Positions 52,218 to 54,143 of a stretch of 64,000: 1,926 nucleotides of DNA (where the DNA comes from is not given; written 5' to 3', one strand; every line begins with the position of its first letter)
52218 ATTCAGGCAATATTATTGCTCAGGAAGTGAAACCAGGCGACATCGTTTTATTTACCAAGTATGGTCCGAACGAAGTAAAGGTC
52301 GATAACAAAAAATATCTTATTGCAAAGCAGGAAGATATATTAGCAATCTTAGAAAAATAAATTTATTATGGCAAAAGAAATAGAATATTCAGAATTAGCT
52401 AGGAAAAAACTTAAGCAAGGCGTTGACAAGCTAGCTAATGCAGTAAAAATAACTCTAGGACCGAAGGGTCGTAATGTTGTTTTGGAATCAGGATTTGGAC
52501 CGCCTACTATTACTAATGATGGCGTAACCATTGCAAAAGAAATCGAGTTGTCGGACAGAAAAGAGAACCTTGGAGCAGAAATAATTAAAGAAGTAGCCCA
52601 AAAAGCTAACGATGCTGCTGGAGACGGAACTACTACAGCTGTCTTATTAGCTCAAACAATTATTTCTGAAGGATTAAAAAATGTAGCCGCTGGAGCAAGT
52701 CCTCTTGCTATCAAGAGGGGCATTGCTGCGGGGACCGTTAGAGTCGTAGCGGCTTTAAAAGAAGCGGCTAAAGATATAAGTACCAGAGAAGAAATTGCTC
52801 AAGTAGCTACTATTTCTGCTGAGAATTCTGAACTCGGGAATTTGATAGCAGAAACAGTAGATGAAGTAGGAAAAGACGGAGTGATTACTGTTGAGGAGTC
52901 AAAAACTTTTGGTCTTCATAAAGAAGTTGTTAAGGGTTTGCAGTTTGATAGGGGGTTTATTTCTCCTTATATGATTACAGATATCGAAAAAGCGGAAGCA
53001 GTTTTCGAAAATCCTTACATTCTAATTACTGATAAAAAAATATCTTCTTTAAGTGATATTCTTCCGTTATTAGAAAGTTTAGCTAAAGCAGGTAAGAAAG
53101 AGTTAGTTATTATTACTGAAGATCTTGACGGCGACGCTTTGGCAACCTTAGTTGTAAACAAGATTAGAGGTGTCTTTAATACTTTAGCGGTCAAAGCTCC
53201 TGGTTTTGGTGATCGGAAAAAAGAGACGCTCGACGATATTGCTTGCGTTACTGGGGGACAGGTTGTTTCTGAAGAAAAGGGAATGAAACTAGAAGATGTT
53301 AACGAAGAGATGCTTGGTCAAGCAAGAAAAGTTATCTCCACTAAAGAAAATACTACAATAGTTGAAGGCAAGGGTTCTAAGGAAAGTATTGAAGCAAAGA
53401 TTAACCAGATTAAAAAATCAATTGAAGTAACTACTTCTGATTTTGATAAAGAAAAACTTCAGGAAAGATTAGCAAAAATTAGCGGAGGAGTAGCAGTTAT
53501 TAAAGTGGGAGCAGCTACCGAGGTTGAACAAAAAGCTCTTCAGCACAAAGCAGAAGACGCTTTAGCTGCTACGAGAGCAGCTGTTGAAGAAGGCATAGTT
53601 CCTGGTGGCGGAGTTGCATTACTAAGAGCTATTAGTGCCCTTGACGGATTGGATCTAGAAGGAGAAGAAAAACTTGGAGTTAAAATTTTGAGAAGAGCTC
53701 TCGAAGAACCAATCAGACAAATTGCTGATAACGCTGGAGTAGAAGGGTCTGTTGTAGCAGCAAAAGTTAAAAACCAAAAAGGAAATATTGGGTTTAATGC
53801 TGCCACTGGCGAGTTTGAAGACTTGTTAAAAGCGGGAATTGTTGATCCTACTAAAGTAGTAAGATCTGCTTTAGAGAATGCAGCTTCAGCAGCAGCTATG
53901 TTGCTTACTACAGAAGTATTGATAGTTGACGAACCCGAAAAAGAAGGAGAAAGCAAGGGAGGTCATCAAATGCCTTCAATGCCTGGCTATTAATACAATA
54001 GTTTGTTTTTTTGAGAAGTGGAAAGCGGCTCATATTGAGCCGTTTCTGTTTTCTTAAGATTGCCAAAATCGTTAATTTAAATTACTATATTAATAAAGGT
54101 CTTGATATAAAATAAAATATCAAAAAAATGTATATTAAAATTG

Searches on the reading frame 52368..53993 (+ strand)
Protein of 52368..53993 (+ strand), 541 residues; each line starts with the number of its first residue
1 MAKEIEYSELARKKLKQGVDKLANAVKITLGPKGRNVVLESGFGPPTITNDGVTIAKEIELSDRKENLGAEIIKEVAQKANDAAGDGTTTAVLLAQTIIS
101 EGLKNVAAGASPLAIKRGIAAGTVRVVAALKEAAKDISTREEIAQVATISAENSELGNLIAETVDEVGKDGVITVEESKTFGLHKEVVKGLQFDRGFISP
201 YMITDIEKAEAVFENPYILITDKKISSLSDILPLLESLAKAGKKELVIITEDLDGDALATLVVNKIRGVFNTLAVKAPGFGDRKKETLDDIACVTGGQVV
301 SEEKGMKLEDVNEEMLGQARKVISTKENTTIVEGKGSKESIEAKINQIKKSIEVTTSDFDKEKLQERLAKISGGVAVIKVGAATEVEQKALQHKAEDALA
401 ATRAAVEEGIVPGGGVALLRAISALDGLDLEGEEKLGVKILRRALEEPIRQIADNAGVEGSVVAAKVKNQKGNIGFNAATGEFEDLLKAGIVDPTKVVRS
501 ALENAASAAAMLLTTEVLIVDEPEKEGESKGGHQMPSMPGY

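Call 43: search_protein_families(library=pfam, proteins=[window:52368-53993:+], max_evalue=0.00001)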
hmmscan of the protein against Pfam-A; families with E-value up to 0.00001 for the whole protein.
window:52368-53993:+ (541 aa): 1 family
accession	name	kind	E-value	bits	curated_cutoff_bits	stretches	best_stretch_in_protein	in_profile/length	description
PF00118.29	Cpn60_TCP1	-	1e-75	255.8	34.3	1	22-522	1-489/490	TCP-1/cpn60 chaperonin family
